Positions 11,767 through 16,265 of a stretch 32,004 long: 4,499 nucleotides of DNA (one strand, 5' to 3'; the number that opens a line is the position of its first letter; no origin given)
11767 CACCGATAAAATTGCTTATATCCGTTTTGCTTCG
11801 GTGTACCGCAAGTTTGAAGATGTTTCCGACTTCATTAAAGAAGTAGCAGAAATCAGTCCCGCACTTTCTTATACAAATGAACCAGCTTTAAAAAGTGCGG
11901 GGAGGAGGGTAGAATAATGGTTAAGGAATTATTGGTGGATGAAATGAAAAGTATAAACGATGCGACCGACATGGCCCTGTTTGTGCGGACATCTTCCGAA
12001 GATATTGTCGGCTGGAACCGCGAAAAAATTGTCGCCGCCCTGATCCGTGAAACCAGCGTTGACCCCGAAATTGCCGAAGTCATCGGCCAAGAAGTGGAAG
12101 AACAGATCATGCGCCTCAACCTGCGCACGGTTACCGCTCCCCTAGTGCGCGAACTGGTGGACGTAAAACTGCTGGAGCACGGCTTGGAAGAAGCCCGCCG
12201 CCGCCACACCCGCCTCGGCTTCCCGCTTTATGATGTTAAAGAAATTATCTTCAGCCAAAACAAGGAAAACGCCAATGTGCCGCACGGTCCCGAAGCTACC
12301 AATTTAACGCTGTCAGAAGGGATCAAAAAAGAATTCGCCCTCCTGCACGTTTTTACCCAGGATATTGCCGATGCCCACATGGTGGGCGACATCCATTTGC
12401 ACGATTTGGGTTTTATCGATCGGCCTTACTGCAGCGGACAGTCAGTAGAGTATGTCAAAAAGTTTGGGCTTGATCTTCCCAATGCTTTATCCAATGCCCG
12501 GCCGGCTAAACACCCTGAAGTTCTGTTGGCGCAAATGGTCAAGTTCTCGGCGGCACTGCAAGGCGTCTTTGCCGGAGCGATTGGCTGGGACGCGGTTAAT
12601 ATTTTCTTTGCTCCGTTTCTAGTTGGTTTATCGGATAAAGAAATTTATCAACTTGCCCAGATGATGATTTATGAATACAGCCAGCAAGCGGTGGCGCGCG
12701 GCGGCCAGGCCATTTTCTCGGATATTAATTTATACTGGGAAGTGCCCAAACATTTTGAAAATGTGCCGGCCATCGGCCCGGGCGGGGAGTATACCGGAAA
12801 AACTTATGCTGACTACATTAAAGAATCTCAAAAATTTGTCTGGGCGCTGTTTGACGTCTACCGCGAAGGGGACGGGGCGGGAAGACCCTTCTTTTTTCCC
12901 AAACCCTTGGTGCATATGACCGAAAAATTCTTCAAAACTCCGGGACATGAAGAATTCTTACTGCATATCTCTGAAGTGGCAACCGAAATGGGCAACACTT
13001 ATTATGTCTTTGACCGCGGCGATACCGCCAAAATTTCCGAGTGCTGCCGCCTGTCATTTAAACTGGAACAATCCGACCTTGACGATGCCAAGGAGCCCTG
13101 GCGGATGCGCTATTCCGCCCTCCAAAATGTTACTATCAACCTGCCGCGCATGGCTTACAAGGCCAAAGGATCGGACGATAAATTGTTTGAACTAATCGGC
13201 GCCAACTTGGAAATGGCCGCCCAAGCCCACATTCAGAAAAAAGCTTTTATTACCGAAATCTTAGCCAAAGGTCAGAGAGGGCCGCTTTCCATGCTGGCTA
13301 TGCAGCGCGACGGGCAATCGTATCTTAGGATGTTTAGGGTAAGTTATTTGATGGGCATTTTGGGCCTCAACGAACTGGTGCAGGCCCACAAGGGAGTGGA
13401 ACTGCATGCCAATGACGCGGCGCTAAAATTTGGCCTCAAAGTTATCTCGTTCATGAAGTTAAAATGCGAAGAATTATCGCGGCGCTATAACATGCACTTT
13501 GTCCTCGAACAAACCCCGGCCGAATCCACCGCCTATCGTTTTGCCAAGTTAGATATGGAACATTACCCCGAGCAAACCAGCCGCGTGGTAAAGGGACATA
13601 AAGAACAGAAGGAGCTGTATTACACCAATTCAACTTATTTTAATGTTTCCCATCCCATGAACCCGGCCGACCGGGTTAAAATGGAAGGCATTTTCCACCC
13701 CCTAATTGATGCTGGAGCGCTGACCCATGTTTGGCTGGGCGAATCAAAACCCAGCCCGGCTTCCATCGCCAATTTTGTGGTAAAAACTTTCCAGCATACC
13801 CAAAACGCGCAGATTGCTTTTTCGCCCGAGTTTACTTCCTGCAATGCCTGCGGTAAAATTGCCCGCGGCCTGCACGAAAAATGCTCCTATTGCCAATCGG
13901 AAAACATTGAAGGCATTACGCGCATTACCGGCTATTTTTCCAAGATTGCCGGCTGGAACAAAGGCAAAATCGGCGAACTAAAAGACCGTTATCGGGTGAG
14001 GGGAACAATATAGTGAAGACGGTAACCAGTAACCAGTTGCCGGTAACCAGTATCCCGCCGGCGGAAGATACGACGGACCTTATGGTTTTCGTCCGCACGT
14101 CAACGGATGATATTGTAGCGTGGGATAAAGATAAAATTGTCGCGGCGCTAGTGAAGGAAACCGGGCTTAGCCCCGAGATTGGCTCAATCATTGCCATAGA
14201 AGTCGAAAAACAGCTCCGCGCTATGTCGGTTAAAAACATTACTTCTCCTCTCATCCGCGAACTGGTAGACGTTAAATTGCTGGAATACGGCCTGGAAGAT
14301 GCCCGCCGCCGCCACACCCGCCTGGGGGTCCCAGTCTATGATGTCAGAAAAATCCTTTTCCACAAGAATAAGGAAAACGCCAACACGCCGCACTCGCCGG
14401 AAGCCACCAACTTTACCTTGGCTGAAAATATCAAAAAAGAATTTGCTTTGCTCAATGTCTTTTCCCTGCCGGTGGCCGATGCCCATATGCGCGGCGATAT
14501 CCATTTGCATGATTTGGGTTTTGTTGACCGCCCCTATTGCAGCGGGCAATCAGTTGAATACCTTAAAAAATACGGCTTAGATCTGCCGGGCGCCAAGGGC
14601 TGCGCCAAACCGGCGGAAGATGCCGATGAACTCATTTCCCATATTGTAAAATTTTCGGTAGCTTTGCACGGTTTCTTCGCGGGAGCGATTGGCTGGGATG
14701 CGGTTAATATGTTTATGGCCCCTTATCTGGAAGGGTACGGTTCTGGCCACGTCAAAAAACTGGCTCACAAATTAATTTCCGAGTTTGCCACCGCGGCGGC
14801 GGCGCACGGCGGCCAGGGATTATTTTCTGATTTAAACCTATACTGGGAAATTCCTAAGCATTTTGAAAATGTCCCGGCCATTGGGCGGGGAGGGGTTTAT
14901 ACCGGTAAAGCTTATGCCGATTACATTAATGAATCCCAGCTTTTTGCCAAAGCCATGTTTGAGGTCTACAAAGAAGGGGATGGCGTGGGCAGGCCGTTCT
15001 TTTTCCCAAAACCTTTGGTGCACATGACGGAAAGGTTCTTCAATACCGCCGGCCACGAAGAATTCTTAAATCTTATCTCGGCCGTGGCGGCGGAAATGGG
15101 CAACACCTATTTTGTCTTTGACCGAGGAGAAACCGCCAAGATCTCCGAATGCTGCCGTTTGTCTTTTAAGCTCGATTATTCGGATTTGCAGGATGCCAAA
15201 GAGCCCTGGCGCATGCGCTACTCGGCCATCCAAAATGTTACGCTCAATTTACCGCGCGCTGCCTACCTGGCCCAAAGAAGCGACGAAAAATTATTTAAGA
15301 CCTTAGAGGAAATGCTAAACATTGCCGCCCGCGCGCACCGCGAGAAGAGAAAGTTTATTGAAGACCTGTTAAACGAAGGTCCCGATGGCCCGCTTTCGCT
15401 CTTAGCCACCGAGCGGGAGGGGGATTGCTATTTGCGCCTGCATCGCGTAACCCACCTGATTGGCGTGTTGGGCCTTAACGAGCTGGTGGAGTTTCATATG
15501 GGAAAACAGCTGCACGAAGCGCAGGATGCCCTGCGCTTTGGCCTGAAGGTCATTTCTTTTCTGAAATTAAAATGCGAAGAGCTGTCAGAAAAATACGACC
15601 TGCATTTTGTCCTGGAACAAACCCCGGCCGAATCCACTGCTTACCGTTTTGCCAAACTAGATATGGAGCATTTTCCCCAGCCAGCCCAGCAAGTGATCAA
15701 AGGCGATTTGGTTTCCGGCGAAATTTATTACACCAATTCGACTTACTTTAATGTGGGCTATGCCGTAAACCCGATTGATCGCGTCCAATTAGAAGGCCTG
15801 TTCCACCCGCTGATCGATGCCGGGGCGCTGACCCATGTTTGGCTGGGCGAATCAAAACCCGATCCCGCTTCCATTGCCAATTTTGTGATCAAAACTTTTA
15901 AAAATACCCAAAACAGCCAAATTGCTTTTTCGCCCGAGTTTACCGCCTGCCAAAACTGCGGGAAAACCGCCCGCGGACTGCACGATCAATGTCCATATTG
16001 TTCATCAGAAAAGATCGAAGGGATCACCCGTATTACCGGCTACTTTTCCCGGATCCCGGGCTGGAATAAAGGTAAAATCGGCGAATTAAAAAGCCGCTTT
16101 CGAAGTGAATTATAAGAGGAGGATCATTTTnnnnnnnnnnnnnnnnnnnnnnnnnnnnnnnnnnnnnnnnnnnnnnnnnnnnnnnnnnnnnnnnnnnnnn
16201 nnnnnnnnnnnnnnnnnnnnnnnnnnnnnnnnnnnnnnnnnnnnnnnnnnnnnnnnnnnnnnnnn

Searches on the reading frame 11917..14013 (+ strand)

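Call 68: search_protein_families(library=pfam, proteins=[window:11917-14013:+], max_evalue=0.00001)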
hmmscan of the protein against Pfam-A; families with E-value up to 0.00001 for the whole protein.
window:11917-14013:+ (698 aa): 1 family
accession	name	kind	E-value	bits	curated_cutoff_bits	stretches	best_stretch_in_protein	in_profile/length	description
PF13597.11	NRDD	-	1e-139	467.2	26.2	1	117-692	1-560/562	Anaerobic ribonucleoside-triphosphate reductase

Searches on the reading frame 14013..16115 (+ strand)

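Call 68: search_protein_families(library=pfam, proteins=[window:14013-16115:+], max_evalue=0.00001)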
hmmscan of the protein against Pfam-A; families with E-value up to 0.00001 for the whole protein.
window:14013-16115:+ (700 aa): 1 family
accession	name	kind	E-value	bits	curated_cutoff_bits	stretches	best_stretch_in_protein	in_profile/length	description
PF13597.11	NRDD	-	9.7e-134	447.5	26.2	1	121-696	1-560/562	Anaerobic ribonucleoside-triphosphate reductase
